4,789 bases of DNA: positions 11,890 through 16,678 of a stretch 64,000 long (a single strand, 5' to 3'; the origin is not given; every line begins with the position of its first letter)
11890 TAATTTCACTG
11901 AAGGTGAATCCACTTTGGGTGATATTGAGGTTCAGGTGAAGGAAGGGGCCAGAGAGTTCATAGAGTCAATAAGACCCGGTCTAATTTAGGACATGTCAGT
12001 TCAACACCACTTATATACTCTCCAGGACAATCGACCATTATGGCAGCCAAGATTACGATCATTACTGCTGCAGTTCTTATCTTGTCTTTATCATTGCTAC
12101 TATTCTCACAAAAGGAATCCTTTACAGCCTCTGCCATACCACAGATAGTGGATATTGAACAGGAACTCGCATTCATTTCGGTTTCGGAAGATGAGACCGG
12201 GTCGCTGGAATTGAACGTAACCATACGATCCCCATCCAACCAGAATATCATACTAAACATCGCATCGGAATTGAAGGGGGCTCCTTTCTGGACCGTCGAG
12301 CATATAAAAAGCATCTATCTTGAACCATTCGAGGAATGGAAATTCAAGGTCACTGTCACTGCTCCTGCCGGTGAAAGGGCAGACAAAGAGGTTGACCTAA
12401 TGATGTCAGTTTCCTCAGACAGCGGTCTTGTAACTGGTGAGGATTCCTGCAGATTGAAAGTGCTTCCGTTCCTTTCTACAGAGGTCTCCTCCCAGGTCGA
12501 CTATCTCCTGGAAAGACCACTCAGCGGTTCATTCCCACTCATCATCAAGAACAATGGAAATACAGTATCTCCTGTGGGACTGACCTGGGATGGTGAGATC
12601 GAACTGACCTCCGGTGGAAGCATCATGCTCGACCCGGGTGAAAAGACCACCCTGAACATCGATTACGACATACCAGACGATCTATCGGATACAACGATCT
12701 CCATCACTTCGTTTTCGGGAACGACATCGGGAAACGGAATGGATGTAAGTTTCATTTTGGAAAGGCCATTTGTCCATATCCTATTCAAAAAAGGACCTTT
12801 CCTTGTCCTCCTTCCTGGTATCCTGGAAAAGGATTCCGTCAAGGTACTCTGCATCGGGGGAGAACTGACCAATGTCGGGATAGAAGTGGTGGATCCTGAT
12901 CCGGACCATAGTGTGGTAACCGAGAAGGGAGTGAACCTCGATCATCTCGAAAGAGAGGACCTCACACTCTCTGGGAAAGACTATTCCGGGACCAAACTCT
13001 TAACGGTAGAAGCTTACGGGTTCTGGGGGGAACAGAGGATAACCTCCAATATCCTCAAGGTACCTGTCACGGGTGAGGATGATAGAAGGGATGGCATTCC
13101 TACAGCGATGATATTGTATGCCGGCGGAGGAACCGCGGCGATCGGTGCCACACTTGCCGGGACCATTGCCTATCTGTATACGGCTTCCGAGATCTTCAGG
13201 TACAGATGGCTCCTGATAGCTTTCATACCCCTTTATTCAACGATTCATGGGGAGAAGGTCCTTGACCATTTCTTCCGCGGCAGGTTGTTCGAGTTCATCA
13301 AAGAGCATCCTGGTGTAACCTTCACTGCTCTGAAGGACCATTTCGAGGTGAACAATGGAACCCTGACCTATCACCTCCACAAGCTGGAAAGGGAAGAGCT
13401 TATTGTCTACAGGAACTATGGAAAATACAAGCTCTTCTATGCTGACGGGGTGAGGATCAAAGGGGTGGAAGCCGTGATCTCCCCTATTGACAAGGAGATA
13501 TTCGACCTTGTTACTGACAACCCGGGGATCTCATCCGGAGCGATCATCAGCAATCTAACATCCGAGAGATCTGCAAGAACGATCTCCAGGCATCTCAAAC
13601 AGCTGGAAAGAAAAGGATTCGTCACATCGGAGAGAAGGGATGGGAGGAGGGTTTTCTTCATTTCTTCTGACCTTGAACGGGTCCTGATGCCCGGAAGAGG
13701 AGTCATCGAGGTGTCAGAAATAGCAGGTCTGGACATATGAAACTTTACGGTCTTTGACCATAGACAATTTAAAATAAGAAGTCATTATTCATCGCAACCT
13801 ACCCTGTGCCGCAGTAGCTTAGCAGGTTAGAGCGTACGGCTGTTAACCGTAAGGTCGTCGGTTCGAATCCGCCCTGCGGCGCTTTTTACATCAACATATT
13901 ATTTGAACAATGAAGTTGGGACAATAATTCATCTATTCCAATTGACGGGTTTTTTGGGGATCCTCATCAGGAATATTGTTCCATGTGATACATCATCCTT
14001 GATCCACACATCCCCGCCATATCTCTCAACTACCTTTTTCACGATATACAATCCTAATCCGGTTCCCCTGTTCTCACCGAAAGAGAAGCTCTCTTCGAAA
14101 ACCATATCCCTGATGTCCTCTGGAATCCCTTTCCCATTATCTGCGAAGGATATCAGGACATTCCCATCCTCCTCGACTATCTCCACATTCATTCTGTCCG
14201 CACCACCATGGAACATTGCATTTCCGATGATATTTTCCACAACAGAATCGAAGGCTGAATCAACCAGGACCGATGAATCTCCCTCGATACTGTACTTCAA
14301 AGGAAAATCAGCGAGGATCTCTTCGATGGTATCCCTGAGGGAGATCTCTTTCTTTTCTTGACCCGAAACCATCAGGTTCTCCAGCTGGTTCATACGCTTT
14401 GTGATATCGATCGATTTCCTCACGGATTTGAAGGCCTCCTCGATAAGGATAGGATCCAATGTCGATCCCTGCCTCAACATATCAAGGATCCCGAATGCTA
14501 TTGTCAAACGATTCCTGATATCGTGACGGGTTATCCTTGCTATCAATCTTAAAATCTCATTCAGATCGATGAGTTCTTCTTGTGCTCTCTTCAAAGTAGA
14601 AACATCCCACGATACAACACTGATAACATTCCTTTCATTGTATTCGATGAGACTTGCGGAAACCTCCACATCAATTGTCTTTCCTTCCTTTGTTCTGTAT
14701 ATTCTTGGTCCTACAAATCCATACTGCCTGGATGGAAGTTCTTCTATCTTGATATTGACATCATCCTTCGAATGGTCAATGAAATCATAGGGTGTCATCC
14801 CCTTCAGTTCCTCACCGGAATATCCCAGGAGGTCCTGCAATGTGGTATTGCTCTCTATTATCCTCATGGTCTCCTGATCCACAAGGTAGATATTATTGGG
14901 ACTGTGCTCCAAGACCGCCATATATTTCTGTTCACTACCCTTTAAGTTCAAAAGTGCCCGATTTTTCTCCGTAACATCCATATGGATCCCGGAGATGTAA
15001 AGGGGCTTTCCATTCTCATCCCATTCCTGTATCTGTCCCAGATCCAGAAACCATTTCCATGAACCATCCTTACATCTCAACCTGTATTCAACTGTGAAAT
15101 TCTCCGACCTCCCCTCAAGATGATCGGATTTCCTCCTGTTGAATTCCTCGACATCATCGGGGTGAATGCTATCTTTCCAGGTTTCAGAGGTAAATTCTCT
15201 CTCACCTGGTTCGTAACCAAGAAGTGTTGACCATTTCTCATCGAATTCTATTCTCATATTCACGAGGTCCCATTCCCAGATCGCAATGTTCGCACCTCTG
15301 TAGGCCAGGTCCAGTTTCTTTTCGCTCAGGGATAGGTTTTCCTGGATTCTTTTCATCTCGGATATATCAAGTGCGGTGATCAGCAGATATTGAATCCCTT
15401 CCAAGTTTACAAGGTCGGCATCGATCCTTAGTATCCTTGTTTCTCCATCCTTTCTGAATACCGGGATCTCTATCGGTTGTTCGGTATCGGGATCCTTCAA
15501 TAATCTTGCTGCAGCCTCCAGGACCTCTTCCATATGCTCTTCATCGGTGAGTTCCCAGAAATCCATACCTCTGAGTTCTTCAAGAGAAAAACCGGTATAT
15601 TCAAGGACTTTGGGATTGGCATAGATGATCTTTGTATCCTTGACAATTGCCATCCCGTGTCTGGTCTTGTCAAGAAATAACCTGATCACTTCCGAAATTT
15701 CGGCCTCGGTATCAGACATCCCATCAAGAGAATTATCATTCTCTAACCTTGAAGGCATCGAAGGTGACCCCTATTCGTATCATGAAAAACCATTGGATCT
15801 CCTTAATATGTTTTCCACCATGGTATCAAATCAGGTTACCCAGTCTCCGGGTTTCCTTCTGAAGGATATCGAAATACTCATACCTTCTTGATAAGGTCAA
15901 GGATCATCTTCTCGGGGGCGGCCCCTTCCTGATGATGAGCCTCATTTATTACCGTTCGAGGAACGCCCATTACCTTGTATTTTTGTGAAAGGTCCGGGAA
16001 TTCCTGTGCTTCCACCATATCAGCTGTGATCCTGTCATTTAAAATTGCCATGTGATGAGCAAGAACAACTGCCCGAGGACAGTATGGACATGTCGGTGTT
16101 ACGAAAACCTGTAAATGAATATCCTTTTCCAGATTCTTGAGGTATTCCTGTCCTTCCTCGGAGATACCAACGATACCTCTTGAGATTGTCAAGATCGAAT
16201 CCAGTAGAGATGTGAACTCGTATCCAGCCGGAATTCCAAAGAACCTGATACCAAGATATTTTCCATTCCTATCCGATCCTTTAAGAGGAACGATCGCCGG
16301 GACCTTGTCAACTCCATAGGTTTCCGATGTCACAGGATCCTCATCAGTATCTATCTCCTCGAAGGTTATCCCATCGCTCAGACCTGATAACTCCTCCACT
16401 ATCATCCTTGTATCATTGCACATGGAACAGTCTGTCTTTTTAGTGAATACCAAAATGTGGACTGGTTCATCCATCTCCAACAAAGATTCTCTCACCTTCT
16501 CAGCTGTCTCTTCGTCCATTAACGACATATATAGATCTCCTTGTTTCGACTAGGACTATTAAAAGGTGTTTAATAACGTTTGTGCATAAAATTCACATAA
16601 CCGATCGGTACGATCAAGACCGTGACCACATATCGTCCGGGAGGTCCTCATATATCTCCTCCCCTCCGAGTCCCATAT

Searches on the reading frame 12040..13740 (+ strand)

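Call 50: search_protein_families(library=pfam, proteins=[window:12040-13740:+], max_evalue=0.00001)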
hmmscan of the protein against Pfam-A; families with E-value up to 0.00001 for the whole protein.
window:12040-13740:+ (566 aa): 6 families
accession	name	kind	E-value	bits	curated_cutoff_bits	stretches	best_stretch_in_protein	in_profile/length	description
PF12840.13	HTH_20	-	3.9e-12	46.4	27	0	413-456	6-49/51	Helix-turn-helix domain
PF01047.28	MarR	-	5e-11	42.7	24.6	0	420-455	12-47/59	MarR family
PF24266.1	HTH_HVO_0163_N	-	2.2e-10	40.9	31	1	413-469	4-60/70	HVO_0163, N-terminal HTH domain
PF12802.13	MarR_2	-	2.2e-08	34.6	27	0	415-457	9-52/61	MarR family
PF13412.12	HTH_24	-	1.5e-07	31.3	21.9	0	482-529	3-48/48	Winged helix-turn-helix DNA-binding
PF01022.26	HTH_5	-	6e-06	26.5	22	0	514-530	31-47/47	Bacterial regulatory protein, arsR family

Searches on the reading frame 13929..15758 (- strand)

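Call 50: search_protein_families(library=pfam, proteins=[window:13929-15758:-], max_evalue=0.00001)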
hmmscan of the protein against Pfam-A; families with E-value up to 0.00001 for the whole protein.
window:13929-15758:- (609 aa): 6 families
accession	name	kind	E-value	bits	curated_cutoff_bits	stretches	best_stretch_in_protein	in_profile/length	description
PF08447.18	PAS_3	-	2.1e-34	118.1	25.6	2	170-259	2-89/89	PAS fold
PF13426.13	PAS_9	-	1.4e-25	90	27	2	289-385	2-100/103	PAS domain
PF02518.31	HATPase_c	-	6.5e-22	78.5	26.4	1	503-603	6-110/111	Histidine kinase-, DNA gyrase B-, and HSP90-like ATPase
PF00989.32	PAS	-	5.7e-21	75.1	22.6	1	279-381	3-106/113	PAS fold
PF08448.16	PAS_4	-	6.6e-16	59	23.1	1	40-136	13-109/110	PAS fold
PF13188.13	PAS_8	-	7.5e-13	48.3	21.8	0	25-78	3-54/65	PAS domain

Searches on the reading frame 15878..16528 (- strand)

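Call 50: search_protein_families(library=pfam, proteins=[window:15878-16528:-], max_evalue=0.00001)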
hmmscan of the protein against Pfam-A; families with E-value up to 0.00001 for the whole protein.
window:15878-16528:- (216 aa): 6 families
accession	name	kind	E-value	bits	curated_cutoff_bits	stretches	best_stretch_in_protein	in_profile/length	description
PF13192.12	Thioredoxin_3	-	1.1e-20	73.9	24.8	1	138-208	2-69/76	Thioredoxin domain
PF00462.30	Glutaredoxin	-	1.2e-10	41.9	22.9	0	141-198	3-59/60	Glutaredoxin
PF00085.26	Thioredoxin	-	5.5e-10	39.6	23.5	0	24-94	21-91/103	Thioredoxin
PF23357.1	DUF7088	-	1.5e-09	38.4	27.8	0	122-201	7-92/105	Domain of unknown function (DUF7088)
PF14595.12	Thioredoxin_9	-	8.5e-08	32.6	25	0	122-190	28-96/129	Thioredoxin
PF13098.12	Thioredoxin_2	-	2.6e-07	31.4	27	0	135-212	5-103/104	Thioredoxin-like domain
